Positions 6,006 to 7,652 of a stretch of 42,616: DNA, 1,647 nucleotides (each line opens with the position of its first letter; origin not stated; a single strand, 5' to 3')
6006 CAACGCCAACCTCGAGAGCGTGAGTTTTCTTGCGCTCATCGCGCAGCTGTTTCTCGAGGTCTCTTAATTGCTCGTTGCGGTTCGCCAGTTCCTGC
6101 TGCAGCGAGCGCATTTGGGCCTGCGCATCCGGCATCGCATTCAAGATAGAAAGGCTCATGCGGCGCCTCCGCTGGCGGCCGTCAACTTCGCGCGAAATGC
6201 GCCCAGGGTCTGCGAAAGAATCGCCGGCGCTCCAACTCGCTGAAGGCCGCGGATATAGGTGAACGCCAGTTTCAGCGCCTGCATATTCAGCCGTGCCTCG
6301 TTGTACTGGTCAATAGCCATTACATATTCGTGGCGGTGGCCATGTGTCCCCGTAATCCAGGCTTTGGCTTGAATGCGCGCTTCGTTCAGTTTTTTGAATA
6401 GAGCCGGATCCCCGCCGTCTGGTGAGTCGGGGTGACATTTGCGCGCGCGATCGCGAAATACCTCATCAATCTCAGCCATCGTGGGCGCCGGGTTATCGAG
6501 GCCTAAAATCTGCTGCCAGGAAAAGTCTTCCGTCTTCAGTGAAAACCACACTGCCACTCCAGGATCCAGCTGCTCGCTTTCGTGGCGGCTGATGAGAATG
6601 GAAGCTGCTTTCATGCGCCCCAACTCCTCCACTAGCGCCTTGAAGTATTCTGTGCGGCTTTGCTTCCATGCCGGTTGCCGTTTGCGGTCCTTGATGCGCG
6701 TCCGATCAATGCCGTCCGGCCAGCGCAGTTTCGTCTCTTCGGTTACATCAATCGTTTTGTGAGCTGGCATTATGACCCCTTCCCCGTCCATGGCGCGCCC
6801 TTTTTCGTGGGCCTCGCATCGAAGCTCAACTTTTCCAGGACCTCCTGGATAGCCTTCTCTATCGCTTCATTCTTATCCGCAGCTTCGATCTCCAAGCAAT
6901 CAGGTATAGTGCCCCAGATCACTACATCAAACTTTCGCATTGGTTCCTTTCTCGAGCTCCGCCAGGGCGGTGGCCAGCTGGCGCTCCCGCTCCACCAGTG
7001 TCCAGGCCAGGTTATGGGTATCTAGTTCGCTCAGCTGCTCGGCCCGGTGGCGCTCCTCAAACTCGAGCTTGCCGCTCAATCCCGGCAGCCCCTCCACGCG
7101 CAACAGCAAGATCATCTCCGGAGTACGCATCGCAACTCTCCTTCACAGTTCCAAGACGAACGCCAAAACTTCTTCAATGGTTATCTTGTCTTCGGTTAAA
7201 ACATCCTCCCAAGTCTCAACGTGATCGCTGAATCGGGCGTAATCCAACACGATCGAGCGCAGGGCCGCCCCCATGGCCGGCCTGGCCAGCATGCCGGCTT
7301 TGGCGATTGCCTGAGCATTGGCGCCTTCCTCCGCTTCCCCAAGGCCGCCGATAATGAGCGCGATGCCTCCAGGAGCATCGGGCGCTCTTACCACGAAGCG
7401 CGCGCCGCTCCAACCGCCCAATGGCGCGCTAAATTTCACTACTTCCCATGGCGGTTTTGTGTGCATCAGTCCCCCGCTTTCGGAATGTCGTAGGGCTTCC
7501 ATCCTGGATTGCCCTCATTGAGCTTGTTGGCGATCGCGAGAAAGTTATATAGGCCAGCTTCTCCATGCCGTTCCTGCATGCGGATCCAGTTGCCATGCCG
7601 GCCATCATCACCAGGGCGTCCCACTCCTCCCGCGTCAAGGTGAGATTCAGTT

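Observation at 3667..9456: Separately insulated RHH-led 14-gene operon combining an SMC/Rad50-like ATPase, a J-protein, a wHTH protein and a DnaC-like loader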

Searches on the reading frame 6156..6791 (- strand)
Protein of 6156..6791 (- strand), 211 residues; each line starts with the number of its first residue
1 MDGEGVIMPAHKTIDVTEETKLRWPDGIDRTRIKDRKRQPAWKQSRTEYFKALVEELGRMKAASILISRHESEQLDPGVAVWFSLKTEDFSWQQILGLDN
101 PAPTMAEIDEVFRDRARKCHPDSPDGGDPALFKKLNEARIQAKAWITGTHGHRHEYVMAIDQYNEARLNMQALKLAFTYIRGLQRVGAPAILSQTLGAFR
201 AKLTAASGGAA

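Call 8: search_protein_families(library=pfam, max_evalue=0.1, proteins=[window:6156-6791:-])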
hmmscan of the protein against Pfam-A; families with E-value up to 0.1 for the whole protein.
window:6156-6791:- (211 aa): 1 family
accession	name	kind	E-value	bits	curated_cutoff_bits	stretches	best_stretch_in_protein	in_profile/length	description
PF00226.36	DnaJ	-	3.9e-05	24.1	27.8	1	94-138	4-49/63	DnaJ domain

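Call 10: search_protein_families(library=phrogs, max_evalue=0.01, proteins=[window:6156-6791:-])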
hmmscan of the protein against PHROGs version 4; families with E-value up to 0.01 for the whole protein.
window:6156-6791:- (211 aa): 1 family
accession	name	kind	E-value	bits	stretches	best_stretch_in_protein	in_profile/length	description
phrog_9210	-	unknown function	8.1e-16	59.3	2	18-90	6-92/204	-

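Call 21: search_protein_families(library=padloc, max_evalue=0.01, proteins=[window:6156-6791:-])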
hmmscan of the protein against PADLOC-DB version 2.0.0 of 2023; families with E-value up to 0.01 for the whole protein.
window:6156-6791:- (211 aa): 0 families

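Call 51: search_protein_families(library=ncbifam, max_evalue=0.01, proteins=[window:6156-6791:-])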
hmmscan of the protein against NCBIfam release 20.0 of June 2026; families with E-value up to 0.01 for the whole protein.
window:6156-6791:- (211 aa): 0 families

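Call 54: find_homologous_proteins(query=window:6156-6791:-, max_evalue=0.001)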
Query window:6156-6791:- (211 aa): 218 proteins with E <= 0.001 among 453 candidates; the best 120 are listed.
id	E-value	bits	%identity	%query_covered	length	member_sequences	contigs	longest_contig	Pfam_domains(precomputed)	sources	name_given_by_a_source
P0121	3.5e-133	460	100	97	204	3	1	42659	-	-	-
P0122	5.4e-104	365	81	94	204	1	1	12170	-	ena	-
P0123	4.9e-102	358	81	93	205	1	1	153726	-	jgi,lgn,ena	-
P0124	9.5e-101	354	79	95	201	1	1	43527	-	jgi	jgi:hypothetical protein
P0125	3.5e-100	352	78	95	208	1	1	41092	-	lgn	-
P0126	5.6e-100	352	78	94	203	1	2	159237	-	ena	-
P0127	1.9e-98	347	78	95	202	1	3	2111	-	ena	-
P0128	4.2e-98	345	77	94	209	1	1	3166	-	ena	-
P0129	2.3e-97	343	75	94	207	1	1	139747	-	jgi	jgi:hypothetical protein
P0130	1.4e-96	340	74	96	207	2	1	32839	-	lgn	-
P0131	3.6e-96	339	75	94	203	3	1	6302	PF00226.37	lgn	-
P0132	9.7e-96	338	75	95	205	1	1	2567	-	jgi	jgi:hypothetical protein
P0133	1.4e-95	337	78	93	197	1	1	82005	-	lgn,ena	-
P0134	2.4e-95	336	75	94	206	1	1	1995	PF00226.37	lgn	-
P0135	3.7e-95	336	74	95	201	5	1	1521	-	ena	-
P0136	1.8e-94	334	71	96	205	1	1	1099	PF00226.37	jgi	jgi:hypothetical protein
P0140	2.5e-92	327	72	94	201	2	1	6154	PF00226.37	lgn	-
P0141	7.6e-92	325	72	93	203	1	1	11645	PF00226.37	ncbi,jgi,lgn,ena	jgi:hypothetical protein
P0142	7.9e-92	325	72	94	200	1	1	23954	PF00226.37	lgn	-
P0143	2.1e-91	323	72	94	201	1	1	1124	PF00226.37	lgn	-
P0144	2.4e-91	323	73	94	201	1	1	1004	PF00226.37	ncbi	-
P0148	1.0e-90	321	71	94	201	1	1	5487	PF00226.37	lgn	-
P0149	3.1e-90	320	73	92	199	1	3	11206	PF00226.37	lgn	-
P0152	7.4e-90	318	71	93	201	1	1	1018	PF00226.37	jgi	jgi:hypothetical protein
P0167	3.7e-87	310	69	95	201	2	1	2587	PF00226.37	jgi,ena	-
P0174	3.5e-86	306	68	96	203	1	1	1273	PF00226.37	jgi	jgi:hypothetical protein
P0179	1.4e-84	301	66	96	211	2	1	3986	PF00226.37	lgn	-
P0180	1.6e-84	301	68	92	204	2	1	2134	PF00226.37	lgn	-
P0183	1.4e-83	298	67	94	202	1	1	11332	PF00226.37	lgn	-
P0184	3.0e-83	297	67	92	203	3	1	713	PF00226.37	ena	-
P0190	1.3e-82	295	66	94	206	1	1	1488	PF00226.37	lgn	-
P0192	2.0e-82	294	67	94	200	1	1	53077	PF00226.37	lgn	-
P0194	2.8e-82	294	65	94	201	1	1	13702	PF00226.37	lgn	-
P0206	7.9e-81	289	65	95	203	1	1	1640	PF00226.37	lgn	-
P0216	5.7e-80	286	66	95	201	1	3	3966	PF00226.37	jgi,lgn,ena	jgi:hypothetical protein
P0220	3.8e-79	283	65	94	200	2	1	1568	PF00226.37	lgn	-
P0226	2.2e-78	281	65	93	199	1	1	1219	PF00226.37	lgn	-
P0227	2.6e-78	281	67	88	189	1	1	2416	PF00226.37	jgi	jgi:hypothetical protein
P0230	5.8e-78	280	64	92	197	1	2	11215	PF00226.37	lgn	-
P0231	6.3e-78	279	65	94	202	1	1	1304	PF00226.37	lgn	-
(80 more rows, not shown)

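Call 55: find_encoding_contigs(protein=P0123, flank=10000, max_places=1)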
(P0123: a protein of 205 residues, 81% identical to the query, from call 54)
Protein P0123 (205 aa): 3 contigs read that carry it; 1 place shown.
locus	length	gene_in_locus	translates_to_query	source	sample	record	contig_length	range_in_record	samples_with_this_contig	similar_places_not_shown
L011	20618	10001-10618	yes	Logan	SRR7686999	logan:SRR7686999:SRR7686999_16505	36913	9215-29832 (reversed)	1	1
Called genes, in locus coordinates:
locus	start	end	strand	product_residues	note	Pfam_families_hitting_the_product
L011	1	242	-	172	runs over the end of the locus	-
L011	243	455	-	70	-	-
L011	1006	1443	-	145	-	-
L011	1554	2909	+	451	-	PF08740:BCS1_N, PF13191:AAA_16 (faint), PF00004:AAA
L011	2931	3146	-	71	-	-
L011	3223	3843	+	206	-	-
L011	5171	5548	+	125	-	PF05866:RusA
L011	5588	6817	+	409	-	PF00534:Glycos_transf_1, PF13692:Glyco_trans_1_4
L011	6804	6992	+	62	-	-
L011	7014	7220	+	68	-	-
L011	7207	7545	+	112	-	-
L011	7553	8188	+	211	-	PF01844:HNH (weak)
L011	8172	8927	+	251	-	PF07505:DUF5131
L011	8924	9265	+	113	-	-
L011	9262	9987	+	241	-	-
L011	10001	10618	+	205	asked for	-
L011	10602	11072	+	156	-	-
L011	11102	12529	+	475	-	PF02310:B12-binding, PF04055:Radical_SAM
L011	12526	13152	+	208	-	PF07460:NUMOD3 (faint)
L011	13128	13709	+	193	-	-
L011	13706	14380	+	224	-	PF25342:GT_PLOD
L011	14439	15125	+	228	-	-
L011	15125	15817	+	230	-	PF00535:Glycos_transf_2 (weak)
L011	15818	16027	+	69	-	-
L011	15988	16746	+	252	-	-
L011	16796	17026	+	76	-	-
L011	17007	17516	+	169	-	-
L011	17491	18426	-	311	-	-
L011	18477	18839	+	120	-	-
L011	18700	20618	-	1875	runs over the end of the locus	-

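Call 56: find_encoding_contigs(protein=P0125, flank=10000, max_places=1)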
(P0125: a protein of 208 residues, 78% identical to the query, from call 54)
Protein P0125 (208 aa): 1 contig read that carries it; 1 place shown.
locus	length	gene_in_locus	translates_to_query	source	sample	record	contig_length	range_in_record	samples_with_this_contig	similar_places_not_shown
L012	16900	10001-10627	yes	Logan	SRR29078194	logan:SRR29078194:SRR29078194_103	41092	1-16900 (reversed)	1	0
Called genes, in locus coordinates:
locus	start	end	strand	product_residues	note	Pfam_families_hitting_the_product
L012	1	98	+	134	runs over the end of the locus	-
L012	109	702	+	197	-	-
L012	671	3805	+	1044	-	-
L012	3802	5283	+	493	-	-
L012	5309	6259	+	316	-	-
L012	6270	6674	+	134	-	-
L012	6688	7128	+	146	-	PF00959:Phage_lysozyme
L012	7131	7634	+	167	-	PF11351:GTA_holin_3TM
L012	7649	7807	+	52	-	-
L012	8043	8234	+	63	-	-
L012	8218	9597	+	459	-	PF13175:AAA_15 (faint), PF13476:AAA_23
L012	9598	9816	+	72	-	-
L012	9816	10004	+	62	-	-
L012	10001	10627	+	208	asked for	-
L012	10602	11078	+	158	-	-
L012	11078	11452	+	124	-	-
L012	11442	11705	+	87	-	-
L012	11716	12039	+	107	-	-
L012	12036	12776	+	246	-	PF01695:IstB_IS21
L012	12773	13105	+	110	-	-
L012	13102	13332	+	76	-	PF12844:HTH_19 (weak), PF13560:HTH_31, PF01381:HTH_3 (weak)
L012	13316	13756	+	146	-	-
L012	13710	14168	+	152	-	-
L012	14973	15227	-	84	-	-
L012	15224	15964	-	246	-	PF01656:CbiA, PF09140:MipZ, PF13614:AAA_31 (weak)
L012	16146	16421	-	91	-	-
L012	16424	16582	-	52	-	-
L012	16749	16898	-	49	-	?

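Call 79: predict_structure(alignment_id=A6)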
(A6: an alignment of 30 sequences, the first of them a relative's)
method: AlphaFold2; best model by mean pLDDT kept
length: 204 residues; sequences in the alignment: 30
mean_pLDDT: 66.7   pTM: 0.48
mean pLDDT of the five models: 66.7, 66.5, 63.6, 60.5, 59.8
residues with pLDDT >= 90: 7; 70-90: 92; 50-70: 62; < 50: 43
segments of 3 or more residues with pLDDT < 50: 1-5, 14-31, 144-148, 194-204
pLDDT, mean of each block of 10 residues (from residue 1): 45 44 41 62 84 74 58 65 75 76 89 81 89 79 50 68 81 77 65 45 28
secondary structure, 60 per line:
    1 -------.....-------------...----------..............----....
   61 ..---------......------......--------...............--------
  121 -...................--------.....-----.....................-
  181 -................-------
elements in order: E8-12 H39-52 E57-62 E72-77 H84-89 H98-112 H122-140 E149-153 H159-179 H182-197

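Call 84: fold_search(model_id=the predicted structure, library=pdb)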
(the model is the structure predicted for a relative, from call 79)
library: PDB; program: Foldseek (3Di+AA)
matches with E <= 10: 108; with E <= 0.001: 0
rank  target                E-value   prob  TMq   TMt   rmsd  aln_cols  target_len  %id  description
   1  4rwu                  5.4e-02  1.00  0.23  0.55   1.8        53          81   32  J-domain of Sis1 protein, Hsp40 co-chaperone from Saccharomyces cerevisiae (released 2014-12-17)
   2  2kqx_MODEL_1_A        5.7e-02  0.98  0.23  0.56   4.7        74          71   30  NMR structure of the J-domain (residues 2-72) in the Escherichia coli CbpA (released 2010-04-21)
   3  2och                  1.1e-01  0.99  0.22  0.59   4.5        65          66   28  J-domain of dnj-12 from Caenorhabditis elegans (released 2007-01-23)
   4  4j7z_D                2.3e-01  0.97  0.24  0.43   4.5        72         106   29  Thermus thermophilus DNAJ J- and G/F-DOMAINS (released 2013-07-31)
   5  4j7z_E                2.4e-01  0.97  0.22  0.44   4.7        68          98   32  Thermus thermophilus DNAJ J- and G/F-DOMAINS (released 2013-07-31)
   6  9dyv_MODEL_1_A        2.5e-01  0.93  0.23  0.38   4.3        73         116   30  Assembly and functional mechanisms of the Hsp70-Hsp40 chaperone machinery (released 2025-10-22)
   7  4j7z_C                3.6e-01  0.93  0.24  0.43   4.9        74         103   31  Thermus thermophilus DNAJ J- and G/F-DOMAINS (released 2013-07-31)
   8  2dmx_MODEL_1_A        4.2e-01  0.95  0.23  0.45   3.4        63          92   24  Solution structure of the J domain of DnaJ homolog subfamily B member 8 (released 2006-10-24)
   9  8iuf_E6               4.5e-01  0.63  0.26  0.16  24.3       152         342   15  Cryo-EM structure of Euglena gracilis super-complex I+III2+IV, composite (released 2024-02-28)
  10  5vso_MODEL_1_A        4.7e-01  0.96  0.25  0.60   3.2        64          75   26  NMR structure of Ydj1 J-domain, a cytosolic Hsp40 from Saccharomyces cerevisiae (released 2017-11-01)
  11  2m6y_MODEL_1_A        5.3e-01  0.93  0.24  0.57   3.7        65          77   25  The solution structure of the J-domain of human DnaJA1 (released 2013-06-26)
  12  8j07_V                5.9e-01  0.96  0.24  0.17   2.8        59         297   24  96nm repeat of human respiratory doublet microtubule and associated axonemal complexes (released 2023-07-26)
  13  4j7z_A                6.7e-01  0.85  0.23  0.44   4.7        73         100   32  Thermus thermophilus DNAJ J- and G/F-DOMAINS (released 2013-07-31)
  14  8j9h_E6               7.5e-01  0.99  0.26  0.17   4.1        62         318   27  Cryo-EM structure of Euglena gracilis respiratory complex I, deactive state (released 2024-02-28)
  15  1hdj_MODEL_1_A        1.2e+00  0.91  0.22  0.54   2.1        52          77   31  HUMAN HSP40 (HDJ-1), NMR (released 1996-11-08)
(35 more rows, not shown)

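Call 91: search_protein_families(library=phrogs, max_evalue=0.001, proteins=[L012:13710-14168:+, L012:11442-11705:+])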
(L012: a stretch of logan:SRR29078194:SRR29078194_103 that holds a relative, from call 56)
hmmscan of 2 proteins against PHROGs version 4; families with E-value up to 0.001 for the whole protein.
L012:13710-14168:+ (152 aa): 0 families

L012:11442-11705:+ (87 aa): 0 families

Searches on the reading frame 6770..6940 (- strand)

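Call 8: search_protein_families(library=pfam, max_evalue=0.1, proteins=[window:6770-6940:-])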
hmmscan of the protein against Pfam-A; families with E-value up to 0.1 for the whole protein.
window:6770-6940:- (56 aa): 1 family
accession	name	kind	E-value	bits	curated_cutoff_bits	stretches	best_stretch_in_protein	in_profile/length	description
PF09839.14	DUF2066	-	0.074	12.9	23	1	20-43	19-42/232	Uncharacterized protein conserved in bacteria (DUF2066)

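Call 10: search_protein_families(library=phrogs, max_evalue=0.01, proteins=[window:6770-6940:-])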
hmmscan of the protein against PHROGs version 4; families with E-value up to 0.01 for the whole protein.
window:6770-6940:- (56 aa): 0 families

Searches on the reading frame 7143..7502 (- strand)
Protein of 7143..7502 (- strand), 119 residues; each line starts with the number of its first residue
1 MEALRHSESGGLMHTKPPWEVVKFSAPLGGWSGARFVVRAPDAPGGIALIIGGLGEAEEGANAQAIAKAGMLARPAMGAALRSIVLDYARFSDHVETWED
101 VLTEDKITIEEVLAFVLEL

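Call 8: search_protein_families(library=pfam, max_evalue=0.1, proteins=[window:7143-7502:-])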
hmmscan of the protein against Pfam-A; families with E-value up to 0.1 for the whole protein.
window:7143-7502:- (119 aa): 0 families

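Call 10: search_protein_families(library=phrogs, max_evalue=0.01, proteins=[window:7143-7502:-])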
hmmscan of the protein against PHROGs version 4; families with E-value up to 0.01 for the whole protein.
window:7143-7502:- (119 aa): 0 families

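Call 21: search_protein_families(library=padloc, max_evalue=0.01, proteins=[window:7143-7502:-])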
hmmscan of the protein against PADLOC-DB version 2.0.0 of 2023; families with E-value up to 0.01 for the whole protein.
window:7143-7502:- (119 aa): 0 families

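Call 51: search_protein_families(library=ncbifam, max_evalue=0.01, proteins=[window:7143-7502:-])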
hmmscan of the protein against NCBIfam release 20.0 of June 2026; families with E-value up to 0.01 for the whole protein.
window:7143-7502:- (119 aa): 0 families

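Call 109: search_solved_structures(query=A10, max_evalue=10)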
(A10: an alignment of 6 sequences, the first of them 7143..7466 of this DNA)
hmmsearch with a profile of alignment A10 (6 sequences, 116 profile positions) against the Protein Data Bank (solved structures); distinct sequences matched with E-value up to 10: 8.
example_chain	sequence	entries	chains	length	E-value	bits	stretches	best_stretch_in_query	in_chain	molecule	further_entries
8tl7_A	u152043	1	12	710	0.012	18.8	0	75-110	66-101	Computationally designed protein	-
7mj0_A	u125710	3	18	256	0.55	13.5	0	19-51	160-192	Pyridinium-3,5-biscarboxylic acid mononucleotide synthase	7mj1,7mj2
3mmt_A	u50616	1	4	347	1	12.6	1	34-99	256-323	Fructose-bisphosphate aldolase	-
8soq_A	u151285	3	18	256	1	12.6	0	18-51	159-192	Pyridinium-3,5-biscarboxylic acid mononucleotide synthase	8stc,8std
9yi5_A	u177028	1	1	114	1.1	12.5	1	28-61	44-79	hpMIF2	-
2vvo_A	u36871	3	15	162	4.6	10.5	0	34-74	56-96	RIBOSE-5-PHOSPHATE ISOMERASE B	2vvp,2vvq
2bes_A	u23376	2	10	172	5.4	10.3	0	34-74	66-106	CARBOHYDRATE-PHOSPHATE ISOMERASE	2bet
1usl_A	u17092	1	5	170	6.3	10.1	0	34-74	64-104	RIBOSE 5-PHOSPHATE ISOMERASE B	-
